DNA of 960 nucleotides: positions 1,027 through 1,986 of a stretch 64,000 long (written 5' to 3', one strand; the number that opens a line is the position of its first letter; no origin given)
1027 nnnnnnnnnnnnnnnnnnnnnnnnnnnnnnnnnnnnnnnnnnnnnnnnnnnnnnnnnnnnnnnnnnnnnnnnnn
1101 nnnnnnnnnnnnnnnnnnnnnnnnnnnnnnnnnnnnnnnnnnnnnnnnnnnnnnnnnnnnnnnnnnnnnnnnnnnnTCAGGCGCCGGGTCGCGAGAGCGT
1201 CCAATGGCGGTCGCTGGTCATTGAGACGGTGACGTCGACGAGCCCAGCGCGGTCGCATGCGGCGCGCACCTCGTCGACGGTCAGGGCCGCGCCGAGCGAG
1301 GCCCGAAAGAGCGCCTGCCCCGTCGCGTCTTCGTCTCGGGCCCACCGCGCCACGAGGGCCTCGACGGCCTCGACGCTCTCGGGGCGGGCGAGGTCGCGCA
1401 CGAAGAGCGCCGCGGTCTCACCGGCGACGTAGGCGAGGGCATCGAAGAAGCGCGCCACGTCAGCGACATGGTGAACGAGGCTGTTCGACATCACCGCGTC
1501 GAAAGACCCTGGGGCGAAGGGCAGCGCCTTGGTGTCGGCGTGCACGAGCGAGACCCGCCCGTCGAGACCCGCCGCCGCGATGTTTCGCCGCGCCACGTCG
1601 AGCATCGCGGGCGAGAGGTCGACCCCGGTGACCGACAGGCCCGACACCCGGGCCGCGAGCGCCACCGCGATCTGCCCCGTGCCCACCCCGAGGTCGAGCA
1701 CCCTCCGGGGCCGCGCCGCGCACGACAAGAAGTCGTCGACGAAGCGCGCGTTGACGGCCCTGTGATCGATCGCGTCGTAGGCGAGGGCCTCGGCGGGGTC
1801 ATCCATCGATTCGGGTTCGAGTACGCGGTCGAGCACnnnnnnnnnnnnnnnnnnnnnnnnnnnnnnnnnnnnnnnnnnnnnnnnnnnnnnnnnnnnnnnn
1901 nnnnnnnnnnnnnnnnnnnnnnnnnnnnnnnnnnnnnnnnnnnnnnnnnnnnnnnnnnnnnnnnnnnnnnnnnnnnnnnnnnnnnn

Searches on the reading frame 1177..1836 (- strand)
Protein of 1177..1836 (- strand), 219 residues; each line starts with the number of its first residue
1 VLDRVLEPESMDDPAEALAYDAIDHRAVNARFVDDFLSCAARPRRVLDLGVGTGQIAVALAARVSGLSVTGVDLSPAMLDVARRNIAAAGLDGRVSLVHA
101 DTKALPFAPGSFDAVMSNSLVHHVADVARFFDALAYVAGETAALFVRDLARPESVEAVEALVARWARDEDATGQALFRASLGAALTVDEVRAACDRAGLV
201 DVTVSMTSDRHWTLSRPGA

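Call 14: search_protein_families(library=pfam, proteins=[window:1177-1836:-])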
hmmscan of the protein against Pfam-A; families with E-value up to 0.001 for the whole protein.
window:1177-1836:- (219 aa): 13 families
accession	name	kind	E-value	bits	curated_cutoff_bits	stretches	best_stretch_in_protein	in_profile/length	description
PF13649.12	Methyltransf_25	-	1.1e-22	80.9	27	1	46-135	1-90/97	Methyltransferase domain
PF08241.18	Methyltransf_11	-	1.7e-21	77.1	21.2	1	47-136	1-85/95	Methyltransferase domain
PF13847.12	Methyltransf_31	-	8.9e-16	58.3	27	1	45-157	6-114/145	Methyltransferase domain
PF08242.18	Methyltransf_12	-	2e-14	54.5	30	1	47-134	1-88/98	Methyltransferase domain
PF13489.12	Methyltransf_23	-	5.8e-12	46.1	27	1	27-166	7-133/164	Methyltransferase domain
PF01209.24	Ubie_methyltran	-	6.8e-12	45.7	20.1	1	32-144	38-149/233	ubiE/COQ5 methyltransferase family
PF05175.20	MTS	-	4.9e-10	39.8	23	1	42-124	31-111/170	Methyltransferase small domain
PF06325.19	PrmA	-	2.9e-07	30.7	22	1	43-128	162-243/296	Ribosomal protein L11 methyltransferase (PrmA)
PF01170.24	UPF0020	-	1.6e-05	25.2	22.3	1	65-118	75-128/197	RMKL-like, methyltransferase domain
PF02353.26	CMAS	-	2.2e-05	24.3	27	1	45-147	65-165/273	Mycolic acid cyclopropane synthetase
PF01135.25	PCMT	-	7.6e-05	23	20.3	1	35-103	67-134/210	Protein-L-isoaspartate(D-aspartate) O-methyltransferase (PCMT)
PF10294.15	Methyltransf_16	-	0.00022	21.4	21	1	40-97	44-102/174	Lysine methyltransferase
PF02475.24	TRM5-TYW2_MTfase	-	0.0005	20.5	28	1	44-120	38-113/164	TRM5/TYW2 methyltransferase domain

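Call 78: find_encoding_contigs(protein=window:1177-1836:-, flank=10000, max_places=3)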
Protein window:1177-1836:- (219 aa): 1 contig read that carries it; 1 place shown.
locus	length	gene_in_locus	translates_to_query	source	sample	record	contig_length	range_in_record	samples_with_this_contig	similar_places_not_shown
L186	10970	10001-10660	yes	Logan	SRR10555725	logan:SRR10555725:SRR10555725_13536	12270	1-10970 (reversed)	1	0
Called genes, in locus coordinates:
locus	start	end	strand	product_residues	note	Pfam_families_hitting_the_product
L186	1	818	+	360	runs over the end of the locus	PF01694:Rhomboid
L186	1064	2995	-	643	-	PF00146:NADHdh (faint)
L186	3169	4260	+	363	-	PF00483:NTP_transferase, PF12804:NTP_transf_3 (weak), PF22640:ManC_GMP_beta-helix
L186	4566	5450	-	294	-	PF00581:Rhodanese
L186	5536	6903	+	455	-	PF02878:PGM_PMM_I, PF02879:PGM_PMM_II, PF02880:PGM_PMM_III, PF00408:PGM_PMM_IV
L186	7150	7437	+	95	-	PF10685:KGG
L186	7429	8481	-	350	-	PF08331:QueG_DUF1730, PF13484:Fer4_16, PF13646:HEAT_2 (faint)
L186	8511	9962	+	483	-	PF03824:NicO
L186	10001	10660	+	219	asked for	PF01209:Ubie_methyltran, PF13489:Methyltransf_23, PF05175:MTS, PF06325:PrmA (weak), PF13847:Methyltransf_31, PF08241:Methyltransf_11, PF08242:Methyltransf_12, PF13649:Methyltransf_25, +2 more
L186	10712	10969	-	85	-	?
